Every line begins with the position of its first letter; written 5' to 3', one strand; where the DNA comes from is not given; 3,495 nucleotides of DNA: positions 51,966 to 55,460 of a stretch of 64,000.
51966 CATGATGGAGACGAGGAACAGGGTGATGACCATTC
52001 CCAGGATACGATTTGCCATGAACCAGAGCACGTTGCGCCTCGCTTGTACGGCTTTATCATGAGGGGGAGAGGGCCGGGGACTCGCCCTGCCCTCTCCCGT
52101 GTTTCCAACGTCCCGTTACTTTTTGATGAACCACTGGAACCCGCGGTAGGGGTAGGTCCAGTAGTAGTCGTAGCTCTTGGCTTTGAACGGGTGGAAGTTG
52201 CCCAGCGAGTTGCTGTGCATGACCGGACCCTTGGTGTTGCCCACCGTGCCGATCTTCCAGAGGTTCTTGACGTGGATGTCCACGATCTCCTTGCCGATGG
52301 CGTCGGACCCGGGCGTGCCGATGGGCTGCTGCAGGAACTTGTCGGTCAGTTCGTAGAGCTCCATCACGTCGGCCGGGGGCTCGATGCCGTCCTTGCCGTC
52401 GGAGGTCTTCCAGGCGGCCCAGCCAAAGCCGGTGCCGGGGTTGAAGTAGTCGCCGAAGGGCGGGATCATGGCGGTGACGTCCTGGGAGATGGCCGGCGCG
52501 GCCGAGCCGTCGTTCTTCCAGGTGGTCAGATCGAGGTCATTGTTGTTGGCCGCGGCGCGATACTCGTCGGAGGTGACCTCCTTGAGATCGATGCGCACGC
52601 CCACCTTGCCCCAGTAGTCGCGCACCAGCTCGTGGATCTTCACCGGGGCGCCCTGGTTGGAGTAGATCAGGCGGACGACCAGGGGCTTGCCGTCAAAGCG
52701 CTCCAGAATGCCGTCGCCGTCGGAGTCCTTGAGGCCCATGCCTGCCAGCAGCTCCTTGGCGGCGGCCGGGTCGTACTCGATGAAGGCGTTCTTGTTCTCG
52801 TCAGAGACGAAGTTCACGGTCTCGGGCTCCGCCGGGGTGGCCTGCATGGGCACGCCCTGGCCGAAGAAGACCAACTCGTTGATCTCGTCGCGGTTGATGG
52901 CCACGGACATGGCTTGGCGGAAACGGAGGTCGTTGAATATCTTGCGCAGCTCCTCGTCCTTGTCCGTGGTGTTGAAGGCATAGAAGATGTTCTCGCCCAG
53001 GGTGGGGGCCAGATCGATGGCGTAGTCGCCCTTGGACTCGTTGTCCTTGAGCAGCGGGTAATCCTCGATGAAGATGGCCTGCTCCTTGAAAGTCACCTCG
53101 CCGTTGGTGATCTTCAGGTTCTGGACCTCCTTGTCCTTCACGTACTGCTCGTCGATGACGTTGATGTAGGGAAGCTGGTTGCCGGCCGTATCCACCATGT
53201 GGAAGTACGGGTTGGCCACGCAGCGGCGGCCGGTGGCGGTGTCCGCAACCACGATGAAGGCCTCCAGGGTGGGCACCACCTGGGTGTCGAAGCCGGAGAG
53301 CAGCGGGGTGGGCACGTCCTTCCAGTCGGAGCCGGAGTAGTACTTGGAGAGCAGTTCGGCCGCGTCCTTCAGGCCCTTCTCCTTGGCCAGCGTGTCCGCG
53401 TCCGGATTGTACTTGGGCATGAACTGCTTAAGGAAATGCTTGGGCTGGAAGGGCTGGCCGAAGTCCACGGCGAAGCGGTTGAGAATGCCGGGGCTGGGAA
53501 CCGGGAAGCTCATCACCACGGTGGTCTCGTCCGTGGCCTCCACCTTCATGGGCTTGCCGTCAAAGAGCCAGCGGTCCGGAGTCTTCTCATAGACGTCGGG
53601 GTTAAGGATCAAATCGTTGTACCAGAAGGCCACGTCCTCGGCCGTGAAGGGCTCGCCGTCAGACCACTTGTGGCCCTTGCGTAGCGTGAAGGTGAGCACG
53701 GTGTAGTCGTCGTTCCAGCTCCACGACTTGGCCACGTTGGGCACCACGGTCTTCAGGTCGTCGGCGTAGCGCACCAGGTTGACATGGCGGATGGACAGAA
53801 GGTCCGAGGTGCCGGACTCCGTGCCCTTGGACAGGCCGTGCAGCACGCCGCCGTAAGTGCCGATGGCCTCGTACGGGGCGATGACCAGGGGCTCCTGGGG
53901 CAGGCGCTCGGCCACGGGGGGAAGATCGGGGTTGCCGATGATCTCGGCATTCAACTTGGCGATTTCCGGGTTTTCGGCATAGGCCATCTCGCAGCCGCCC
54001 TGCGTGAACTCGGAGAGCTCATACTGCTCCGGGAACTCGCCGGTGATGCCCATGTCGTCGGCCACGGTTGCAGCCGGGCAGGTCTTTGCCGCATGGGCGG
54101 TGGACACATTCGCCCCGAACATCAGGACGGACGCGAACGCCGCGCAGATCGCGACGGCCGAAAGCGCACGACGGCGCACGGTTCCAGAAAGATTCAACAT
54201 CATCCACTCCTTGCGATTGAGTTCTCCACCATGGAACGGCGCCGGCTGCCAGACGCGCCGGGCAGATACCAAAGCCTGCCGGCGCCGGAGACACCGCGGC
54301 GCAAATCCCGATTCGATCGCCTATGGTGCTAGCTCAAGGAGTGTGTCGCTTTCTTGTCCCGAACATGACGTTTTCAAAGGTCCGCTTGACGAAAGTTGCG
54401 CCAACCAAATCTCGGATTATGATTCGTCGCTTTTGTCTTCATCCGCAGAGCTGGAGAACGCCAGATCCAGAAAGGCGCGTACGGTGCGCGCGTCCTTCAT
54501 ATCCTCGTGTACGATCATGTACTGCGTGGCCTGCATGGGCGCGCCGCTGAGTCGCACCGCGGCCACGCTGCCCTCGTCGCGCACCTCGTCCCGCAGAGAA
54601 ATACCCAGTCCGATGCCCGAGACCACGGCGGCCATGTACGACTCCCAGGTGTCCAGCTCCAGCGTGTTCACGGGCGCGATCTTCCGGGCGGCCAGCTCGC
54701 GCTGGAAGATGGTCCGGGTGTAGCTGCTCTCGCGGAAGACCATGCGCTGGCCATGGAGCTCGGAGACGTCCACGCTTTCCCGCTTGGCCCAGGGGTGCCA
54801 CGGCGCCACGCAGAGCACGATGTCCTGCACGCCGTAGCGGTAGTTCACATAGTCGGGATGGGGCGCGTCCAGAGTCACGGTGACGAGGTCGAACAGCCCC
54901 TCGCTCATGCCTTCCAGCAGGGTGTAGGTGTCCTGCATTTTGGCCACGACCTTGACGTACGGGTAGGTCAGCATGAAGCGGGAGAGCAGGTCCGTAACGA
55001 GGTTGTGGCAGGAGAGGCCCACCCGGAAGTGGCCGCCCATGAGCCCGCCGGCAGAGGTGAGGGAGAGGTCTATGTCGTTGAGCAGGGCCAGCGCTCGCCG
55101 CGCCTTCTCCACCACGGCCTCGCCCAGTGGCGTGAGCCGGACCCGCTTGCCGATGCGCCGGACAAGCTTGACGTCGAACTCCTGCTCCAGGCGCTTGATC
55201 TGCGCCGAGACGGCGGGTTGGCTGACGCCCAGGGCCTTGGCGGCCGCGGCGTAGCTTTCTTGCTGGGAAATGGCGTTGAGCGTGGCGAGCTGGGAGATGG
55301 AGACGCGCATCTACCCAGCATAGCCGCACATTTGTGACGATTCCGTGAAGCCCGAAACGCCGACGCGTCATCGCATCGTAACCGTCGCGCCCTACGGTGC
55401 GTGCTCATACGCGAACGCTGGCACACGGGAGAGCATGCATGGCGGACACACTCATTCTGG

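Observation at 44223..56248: Aminoethylphosphonate catabolic locus with a PbfA-like middle gene and an Opp/Dpp-type five-gene transporter instead of PhnSTUV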

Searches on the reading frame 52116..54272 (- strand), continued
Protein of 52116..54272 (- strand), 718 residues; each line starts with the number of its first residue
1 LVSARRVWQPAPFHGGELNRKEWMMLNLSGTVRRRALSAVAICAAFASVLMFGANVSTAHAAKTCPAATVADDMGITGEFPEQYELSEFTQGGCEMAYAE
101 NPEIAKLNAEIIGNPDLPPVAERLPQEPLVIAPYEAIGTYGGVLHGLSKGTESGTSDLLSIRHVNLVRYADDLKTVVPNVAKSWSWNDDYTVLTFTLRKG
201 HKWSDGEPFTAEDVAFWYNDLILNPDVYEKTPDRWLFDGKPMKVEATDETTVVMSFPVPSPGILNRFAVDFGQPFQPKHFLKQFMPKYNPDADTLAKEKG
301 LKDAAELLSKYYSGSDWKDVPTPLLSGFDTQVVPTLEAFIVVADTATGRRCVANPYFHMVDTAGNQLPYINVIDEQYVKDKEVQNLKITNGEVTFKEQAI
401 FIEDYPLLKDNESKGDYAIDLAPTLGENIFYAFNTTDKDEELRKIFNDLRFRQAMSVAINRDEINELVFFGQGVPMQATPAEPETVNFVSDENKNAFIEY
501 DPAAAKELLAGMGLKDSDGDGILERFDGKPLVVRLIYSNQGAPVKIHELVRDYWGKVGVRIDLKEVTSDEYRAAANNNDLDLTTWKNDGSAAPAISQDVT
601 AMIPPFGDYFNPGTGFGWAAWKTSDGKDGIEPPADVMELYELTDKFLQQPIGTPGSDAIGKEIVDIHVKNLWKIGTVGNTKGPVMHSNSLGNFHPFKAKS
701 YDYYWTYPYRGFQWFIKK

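Call 76: search_solved_structures(query=window:52116-54203:-, max_evalue=1e-60, show_alignments=2)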
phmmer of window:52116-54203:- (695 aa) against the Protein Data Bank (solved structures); distinct sequences matched with E-value up to 1e-60: 3.
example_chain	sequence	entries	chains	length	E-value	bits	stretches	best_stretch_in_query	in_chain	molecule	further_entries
5ipw_A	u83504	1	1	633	4.3e-84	286.3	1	55-673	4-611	Oligopeptide ABC transporter, periplasmic oligopeptide-binding protein, putative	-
7ver_A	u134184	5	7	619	7.4e-78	265.7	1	90-680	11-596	SPH1118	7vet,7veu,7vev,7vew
7veq_A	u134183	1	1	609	9e-78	265.4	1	91-672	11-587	SPH1118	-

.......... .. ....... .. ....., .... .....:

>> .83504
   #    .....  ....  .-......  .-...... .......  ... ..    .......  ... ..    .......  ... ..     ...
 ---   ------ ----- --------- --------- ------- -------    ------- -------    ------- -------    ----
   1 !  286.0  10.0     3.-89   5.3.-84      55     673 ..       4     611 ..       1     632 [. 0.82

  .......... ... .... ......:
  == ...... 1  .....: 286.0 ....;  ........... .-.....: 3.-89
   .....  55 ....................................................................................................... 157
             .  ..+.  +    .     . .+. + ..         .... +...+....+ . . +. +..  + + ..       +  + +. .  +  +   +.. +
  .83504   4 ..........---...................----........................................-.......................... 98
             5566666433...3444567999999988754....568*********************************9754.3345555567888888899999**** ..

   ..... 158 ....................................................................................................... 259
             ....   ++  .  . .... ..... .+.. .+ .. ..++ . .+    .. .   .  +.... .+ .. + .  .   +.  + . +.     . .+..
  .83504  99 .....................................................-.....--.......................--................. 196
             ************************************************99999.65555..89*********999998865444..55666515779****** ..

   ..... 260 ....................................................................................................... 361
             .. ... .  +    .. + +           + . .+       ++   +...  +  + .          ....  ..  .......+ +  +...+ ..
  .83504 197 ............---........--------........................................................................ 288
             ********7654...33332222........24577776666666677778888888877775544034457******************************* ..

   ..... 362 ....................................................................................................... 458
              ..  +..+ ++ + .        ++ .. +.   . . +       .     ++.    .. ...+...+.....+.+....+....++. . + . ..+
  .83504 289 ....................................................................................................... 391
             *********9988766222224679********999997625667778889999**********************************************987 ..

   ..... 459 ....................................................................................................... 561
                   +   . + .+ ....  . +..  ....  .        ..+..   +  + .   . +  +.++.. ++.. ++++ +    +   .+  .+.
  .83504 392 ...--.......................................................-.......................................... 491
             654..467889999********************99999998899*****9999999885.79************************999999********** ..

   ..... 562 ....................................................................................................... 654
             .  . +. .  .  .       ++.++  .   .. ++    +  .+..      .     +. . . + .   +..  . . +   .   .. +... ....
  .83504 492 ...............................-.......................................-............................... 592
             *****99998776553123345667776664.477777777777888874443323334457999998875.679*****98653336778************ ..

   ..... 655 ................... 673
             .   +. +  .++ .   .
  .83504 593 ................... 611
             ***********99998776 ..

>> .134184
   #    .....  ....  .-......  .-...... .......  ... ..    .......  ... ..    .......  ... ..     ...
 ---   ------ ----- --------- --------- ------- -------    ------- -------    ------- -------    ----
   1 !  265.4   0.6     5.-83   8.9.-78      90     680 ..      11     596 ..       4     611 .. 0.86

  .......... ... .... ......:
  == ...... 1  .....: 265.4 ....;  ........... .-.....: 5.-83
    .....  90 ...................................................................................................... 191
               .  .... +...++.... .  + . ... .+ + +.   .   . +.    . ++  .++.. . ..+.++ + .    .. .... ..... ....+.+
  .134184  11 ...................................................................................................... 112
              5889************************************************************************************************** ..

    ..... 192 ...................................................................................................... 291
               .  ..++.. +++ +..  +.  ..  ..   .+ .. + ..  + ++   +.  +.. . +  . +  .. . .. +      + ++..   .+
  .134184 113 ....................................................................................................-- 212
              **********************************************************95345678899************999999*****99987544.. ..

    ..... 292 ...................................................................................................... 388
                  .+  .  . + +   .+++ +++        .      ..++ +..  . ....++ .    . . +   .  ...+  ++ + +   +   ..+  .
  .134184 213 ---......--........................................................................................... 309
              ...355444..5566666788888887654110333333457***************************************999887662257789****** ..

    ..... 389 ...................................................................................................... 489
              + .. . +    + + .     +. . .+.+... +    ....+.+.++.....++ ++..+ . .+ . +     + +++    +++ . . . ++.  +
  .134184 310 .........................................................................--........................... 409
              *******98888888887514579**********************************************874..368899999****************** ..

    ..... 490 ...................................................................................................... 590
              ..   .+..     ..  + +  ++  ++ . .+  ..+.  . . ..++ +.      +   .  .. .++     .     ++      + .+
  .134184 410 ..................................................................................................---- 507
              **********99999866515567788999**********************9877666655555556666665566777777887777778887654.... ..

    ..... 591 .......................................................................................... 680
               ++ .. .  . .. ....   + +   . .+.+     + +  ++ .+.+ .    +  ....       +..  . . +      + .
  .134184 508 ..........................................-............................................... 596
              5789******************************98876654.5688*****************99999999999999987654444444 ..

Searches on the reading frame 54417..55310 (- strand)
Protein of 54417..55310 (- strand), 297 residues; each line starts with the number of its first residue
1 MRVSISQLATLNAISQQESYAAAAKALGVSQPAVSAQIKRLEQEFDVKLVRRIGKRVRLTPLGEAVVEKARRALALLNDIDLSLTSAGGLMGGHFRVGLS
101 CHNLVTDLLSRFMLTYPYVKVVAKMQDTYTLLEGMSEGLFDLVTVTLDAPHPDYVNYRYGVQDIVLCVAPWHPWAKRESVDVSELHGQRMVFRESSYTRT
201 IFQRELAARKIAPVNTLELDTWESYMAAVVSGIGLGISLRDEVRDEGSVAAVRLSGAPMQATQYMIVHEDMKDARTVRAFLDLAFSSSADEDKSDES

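Call 3: search_protein_families(library=pfam, proteins=[window:54417-55310:-])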
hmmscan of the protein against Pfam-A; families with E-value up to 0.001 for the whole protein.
window:54417-55310:- (297 aa): 3 families
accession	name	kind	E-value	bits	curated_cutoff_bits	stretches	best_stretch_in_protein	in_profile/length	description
PF03466.25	LysR_substrate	-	2e-31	109.5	28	1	91-284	4-204/209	LysR substrate binding domain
PF00126.33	HTH_1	-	5.7e-20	71.5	26.6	1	6-64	2-60/60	Bacterial regulatory helix-turn-helix protein, lysR family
PF25213.1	HVO_A0261_N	-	0.00099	19.4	35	0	22-74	29-78/86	HVO_A0261 N-terminal domain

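Call 4: search_protein_families(library=ncbifam, proteins=[window:54417-55310:-])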
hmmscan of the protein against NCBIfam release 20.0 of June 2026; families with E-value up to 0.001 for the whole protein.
window:54417-55310:- (297 aa): 50 families (the best 25 are shown)
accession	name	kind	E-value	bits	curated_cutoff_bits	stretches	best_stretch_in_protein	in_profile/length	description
TIGR03339.1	phn_lysR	subfamily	7.9e-56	189.3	341.1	1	7-284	1-279/279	aminoethylphosphonate catabolism associated LysR family transcriptional regulator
NF045990.1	TransRegCbbRRhodb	equivalog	9.3e-32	110.3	450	1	3-279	6-291/304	LysR family regulator CbbR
NF040786.1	LysR_Sec_metab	equivalog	1.1e-29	103.4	250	1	5-283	3-293/298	selenium metabolism-associated LysR family transcriptional regulator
NF047520.1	trans_act_CidR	equivalog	4.3e-27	95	415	1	5-282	3-286/292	cidABC operon transcriptional activator CidR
NF008416.0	PRK11242.1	equivalog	1e-26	94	277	1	10-294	8-297/300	transcriptional regulator CynR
NF040889.1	trans_reg_YeiE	equivalog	2.5e-24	86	480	1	1-283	1-285/288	DNA-binding transcriptional regulator YeiE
NF053705.1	TransRegGltCGpos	equivalog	5.8e-22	78.3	350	1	6-244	4-247/300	glutamate biosynthesis transcriptional regulator GltC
NF047711.1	PutUtilRegPtrR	equivalog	1.3e-21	76.9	400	1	5-283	3-281/283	putrescine utilization regulator PtrR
NF008361.0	PRK11151.1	equivalog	2.8e-20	72.8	329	1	5-195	3-196/305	DNA-binding transcriptional regulator OxyR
NF008095.0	PRK10837.1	subfamily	1.2e-19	70.6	281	1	1-283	1-285/290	LysR family transcriptional regulator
TIGR02424.1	TF_pcaQ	equivalog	2.4e-18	66.1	303.8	1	2-212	2-218/300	pca operon transcription factor PcaQ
NF045775.1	acetoin_reg_AlsR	exception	2.6e-18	66.6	430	1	19-237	17-241/290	acetoin biosynthesis transcriptional regulator AlsR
NF008352.0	PRK11139.1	subfamily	1.1e-16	60.9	288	1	8-292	11-296/305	transcriptional regulator GcvA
NF008722.0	PRK11716.1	equivalog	2.1e-16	59.8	246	1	5-238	3-241/293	HTH-type transcriptional activator IlvY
NF007307.0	PRK09791.1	equivalog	2.9e-15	56.2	336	1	2-272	4-281/302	LysR family transcriptional regulator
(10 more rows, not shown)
